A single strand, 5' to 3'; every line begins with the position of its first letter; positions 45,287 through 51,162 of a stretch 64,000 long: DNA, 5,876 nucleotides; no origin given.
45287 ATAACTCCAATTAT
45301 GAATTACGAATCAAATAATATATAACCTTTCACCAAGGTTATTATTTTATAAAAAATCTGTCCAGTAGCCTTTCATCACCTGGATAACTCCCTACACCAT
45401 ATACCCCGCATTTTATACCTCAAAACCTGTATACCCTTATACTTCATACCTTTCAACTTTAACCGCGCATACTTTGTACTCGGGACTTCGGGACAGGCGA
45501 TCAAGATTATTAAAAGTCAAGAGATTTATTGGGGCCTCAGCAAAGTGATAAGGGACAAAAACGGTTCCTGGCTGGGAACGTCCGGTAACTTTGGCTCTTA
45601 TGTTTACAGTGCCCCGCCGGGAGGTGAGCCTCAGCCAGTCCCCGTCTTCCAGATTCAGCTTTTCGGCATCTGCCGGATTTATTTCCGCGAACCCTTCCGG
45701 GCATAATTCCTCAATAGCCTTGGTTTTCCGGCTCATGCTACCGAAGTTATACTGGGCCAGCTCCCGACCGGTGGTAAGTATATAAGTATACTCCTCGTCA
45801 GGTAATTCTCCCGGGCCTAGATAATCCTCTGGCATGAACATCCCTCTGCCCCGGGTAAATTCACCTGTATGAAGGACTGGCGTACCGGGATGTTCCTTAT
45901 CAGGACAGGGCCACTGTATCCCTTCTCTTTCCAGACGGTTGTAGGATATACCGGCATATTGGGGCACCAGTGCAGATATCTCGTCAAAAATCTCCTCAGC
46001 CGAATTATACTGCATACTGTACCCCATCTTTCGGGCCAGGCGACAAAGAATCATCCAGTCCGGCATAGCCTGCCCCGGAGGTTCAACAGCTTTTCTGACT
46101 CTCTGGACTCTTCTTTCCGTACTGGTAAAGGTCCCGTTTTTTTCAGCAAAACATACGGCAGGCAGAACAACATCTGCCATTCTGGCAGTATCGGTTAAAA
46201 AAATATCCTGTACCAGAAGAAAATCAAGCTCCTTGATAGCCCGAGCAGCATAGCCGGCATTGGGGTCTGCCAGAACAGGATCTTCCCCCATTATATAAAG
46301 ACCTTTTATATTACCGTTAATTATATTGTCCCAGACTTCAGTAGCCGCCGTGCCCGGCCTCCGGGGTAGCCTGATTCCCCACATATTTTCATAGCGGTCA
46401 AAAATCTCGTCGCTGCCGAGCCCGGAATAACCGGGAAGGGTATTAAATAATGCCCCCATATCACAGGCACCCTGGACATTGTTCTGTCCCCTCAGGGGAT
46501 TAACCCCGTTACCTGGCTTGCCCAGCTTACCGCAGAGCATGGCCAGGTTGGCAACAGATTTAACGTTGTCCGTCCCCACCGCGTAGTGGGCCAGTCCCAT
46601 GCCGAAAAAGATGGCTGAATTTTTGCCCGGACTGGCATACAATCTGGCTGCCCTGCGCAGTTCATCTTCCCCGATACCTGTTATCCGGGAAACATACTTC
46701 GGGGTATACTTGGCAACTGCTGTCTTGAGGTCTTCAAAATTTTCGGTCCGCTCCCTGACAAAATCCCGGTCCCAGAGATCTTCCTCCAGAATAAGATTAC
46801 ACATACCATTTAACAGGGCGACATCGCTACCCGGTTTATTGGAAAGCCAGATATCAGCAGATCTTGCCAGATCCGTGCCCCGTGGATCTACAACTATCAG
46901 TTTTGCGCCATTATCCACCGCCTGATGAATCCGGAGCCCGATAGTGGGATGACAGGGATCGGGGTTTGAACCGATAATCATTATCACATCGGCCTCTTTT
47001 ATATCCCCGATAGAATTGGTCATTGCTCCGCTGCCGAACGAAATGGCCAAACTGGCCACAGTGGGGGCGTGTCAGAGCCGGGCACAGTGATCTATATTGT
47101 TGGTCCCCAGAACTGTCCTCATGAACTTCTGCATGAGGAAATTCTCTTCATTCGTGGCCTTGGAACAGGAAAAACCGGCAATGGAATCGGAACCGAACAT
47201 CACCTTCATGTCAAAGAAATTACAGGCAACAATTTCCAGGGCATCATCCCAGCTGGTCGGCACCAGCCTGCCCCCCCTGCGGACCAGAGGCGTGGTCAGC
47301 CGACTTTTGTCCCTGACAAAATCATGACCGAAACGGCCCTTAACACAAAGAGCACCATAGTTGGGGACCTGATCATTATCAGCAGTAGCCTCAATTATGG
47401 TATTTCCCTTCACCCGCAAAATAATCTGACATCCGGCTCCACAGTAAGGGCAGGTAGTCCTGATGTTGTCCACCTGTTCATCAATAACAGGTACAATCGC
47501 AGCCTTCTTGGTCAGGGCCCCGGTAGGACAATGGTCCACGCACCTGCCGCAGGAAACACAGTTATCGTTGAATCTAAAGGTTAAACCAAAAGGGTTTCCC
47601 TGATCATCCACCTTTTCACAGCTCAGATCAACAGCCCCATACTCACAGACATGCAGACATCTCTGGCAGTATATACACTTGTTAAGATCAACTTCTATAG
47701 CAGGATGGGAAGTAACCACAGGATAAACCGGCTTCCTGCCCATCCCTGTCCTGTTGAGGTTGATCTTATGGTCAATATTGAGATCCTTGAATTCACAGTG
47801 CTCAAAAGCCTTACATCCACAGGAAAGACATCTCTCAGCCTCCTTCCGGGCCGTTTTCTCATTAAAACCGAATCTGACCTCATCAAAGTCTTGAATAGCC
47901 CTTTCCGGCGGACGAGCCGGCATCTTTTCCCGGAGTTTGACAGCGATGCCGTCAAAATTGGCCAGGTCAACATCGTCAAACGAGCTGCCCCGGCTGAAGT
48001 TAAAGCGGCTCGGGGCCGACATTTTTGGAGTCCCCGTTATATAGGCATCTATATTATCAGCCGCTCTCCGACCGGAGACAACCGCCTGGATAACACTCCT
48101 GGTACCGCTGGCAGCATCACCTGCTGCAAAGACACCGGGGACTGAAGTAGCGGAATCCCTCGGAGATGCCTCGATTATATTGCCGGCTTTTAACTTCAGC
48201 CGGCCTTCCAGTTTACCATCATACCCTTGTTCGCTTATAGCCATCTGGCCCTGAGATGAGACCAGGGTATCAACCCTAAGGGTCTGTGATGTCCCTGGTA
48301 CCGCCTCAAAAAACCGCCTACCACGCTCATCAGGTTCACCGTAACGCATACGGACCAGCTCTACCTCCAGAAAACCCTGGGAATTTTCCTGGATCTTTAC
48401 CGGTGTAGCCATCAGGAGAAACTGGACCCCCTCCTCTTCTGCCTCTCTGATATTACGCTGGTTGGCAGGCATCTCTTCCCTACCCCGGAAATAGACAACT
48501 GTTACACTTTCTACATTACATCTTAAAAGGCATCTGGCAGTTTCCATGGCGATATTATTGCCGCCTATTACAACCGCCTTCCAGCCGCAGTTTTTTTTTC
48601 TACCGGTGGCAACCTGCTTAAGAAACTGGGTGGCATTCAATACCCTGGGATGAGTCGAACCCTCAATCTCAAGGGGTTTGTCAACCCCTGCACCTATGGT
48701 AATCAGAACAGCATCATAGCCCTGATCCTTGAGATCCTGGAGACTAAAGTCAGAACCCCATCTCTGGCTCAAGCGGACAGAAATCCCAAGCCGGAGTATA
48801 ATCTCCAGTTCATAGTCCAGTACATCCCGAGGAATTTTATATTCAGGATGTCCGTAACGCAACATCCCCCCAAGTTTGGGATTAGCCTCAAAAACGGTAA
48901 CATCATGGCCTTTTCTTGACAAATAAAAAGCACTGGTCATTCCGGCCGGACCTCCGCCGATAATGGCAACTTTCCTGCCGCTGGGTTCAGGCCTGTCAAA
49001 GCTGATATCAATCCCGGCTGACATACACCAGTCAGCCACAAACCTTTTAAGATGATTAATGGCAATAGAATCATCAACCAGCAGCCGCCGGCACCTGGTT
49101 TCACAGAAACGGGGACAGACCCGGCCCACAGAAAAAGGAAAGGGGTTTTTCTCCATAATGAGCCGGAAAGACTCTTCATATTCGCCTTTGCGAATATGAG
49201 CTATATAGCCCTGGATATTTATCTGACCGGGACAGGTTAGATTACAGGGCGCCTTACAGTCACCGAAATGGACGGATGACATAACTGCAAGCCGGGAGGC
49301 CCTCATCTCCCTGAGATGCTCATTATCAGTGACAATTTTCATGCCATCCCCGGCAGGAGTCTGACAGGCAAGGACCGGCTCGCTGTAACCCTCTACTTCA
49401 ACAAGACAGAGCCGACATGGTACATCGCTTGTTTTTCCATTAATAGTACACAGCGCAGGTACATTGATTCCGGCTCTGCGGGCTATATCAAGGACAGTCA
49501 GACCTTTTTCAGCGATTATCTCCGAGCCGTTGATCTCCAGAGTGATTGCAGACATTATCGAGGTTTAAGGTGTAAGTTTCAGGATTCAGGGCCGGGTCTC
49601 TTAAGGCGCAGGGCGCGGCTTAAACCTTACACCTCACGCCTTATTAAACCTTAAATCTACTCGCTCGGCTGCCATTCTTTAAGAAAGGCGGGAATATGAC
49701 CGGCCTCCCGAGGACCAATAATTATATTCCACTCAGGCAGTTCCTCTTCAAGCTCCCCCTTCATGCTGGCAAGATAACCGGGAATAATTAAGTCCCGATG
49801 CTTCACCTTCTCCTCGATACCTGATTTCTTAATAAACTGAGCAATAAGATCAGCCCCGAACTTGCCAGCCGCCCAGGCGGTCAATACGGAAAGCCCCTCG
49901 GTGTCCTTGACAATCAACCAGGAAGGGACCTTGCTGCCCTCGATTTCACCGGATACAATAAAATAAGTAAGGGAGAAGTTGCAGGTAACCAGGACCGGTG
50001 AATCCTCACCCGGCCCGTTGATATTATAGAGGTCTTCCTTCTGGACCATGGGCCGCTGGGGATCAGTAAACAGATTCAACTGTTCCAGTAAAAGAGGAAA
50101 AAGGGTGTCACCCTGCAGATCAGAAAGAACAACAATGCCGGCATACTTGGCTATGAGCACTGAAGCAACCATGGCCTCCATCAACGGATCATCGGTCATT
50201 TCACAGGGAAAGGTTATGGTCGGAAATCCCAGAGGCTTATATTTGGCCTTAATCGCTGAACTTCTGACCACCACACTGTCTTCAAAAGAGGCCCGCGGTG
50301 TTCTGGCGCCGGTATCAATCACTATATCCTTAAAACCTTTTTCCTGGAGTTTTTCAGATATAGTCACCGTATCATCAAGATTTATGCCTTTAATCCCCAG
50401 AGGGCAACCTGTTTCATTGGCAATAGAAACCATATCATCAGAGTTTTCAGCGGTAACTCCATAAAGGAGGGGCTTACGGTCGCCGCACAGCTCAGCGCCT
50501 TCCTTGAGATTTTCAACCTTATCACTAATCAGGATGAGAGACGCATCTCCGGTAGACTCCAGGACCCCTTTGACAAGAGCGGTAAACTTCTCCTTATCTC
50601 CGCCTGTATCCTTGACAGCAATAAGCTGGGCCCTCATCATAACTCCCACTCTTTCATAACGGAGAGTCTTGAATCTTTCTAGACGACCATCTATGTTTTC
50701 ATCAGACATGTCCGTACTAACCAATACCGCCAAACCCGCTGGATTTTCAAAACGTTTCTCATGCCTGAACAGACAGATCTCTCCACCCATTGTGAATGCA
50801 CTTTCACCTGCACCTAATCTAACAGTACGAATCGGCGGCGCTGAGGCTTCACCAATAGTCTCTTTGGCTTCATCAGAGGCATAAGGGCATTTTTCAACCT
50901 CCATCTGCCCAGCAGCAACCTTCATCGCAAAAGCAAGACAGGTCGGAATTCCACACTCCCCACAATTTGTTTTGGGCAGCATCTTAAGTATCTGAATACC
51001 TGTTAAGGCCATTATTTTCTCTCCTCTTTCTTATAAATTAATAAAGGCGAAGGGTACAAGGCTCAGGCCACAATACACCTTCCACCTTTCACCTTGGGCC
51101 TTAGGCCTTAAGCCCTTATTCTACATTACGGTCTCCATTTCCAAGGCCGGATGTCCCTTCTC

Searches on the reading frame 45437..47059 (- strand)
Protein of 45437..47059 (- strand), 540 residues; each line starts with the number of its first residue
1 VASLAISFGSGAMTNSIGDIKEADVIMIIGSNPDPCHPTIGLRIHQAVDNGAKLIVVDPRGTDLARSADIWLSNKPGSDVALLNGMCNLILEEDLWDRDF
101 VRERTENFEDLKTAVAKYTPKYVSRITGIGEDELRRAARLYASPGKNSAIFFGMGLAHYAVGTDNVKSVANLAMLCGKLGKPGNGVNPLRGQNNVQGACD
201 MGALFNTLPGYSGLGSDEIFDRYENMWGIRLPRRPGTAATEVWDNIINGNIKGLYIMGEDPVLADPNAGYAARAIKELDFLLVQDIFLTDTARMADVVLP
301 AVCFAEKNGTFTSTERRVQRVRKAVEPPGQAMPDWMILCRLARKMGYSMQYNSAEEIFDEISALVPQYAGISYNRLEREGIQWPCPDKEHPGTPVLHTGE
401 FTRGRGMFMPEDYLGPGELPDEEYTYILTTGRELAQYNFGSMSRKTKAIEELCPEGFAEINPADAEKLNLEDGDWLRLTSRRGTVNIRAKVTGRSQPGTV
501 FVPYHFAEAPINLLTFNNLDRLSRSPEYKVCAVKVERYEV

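Call 62: search_protein_families(library=pfam, proteins=[window:45437-47059:-], max_evalue=0.00001)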
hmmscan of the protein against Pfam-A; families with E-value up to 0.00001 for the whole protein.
window:45437-47059:- (540 aa): 2 families
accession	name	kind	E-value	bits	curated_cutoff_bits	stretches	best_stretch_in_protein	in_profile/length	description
PF00384.28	Molybdopterin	-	4.9e-60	203.9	24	1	12-343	97-352/353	Molybdopterin oxidoreductase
PF01568.27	Molydop_binding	-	1.3e-29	102.9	26.8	1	426-532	1-110/110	Molydopterin dinucleotide binding domain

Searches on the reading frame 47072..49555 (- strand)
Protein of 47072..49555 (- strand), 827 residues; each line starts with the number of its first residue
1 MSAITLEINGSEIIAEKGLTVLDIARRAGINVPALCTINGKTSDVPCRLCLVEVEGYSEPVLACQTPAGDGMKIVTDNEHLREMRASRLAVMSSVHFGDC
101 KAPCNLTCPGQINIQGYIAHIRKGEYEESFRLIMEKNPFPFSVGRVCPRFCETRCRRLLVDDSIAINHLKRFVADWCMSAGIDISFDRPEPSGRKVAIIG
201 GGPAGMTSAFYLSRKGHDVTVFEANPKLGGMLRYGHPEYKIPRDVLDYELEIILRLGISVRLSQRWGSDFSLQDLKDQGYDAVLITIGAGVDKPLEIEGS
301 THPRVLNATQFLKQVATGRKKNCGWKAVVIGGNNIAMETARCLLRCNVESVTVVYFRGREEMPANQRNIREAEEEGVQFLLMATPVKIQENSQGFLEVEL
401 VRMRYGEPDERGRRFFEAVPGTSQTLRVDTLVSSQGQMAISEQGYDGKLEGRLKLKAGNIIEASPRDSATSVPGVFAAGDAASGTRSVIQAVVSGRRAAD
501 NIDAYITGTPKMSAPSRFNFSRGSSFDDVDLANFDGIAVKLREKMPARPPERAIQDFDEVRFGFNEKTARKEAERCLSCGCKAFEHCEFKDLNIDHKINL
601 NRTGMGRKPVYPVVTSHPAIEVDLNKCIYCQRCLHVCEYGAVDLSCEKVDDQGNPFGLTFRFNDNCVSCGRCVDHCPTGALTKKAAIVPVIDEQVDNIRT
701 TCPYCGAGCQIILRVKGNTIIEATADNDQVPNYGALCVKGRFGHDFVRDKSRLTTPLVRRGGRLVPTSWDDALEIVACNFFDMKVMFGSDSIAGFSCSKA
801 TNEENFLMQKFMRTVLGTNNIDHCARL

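Call 45: search_protein_families(library=pfam, proteins=[window:47072-49555:-], max_evalue=1e-8)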
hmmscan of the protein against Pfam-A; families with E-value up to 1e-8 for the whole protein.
window:47072-49555:- (827 aa): 10 families
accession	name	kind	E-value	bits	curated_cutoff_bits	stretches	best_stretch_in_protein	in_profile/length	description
PF07992.20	Pyr_redox_2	-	3.9e-28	99.2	26.1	1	195-493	2-289/291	Pyridine nucleotide-disulphide oxidoreductase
PF14691.11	Fer4_20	-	1.1e-21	77.2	25.8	1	99-180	26-111/113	Dihydroprymidine dehydrogenase domain II, 4Fe-4S cluster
PF04879.21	Molybdop_Fe4S4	-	9.7e-16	57.9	22.7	1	699-747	5-53/55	Molybdopterin oxidoreductase Fe4S4 domain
PF13510.11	Fer2_4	-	1.5e-14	54.2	22.8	1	3-78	3-81/82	2Fe-2S iron-sulfur cluster binding domain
PF00070.33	Pyr_redox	-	6.7e-13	49.4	22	0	326-399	1-78/82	Pyridine nucleotide-disulphide oxidoreductase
PF00384.28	Molybdopterin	-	2.4e-11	43.7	24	1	752-827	1-81/353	Molybdopterin oxidoreductase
PF13450.12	NAD_binding_8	-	2.9e-10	40.7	21.9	1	198-253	1-52/68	NAD(P)-binding Rossmann-like domain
PF01593.30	Amino_oxidase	-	1.4e-09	38.2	19.8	0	204-230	2-28/443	Flavin containing amine oxidoreductase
PF12838.12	Fer4_7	-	3e-09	37.7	27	0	626-680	1-52/52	4Fe-4S dicluster domain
PF01266.30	DAO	-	9e-09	35.7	27.9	0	195-229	1-35/353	FAD dependent oxidoreductase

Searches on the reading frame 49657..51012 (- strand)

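Call 62: search_protein_families(library=pfam, proteins=[window:49657-51012:-], max_evalue=0.00001)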
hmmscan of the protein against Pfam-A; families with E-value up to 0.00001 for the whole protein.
window:49657-51012:- (451 aa): 2 families
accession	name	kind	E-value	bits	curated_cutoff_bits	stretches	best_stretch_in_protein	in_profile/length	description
PF03599.22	CdhD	-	5.7e-84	282.5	24.8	1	64-443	2-386/387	CO dehydrogenase/acetyl-CoA synthase delta subunit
PF04060.18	FeS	-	9.6e-15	54.5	23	1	12-44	1-33/33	Putative Fe-S cluster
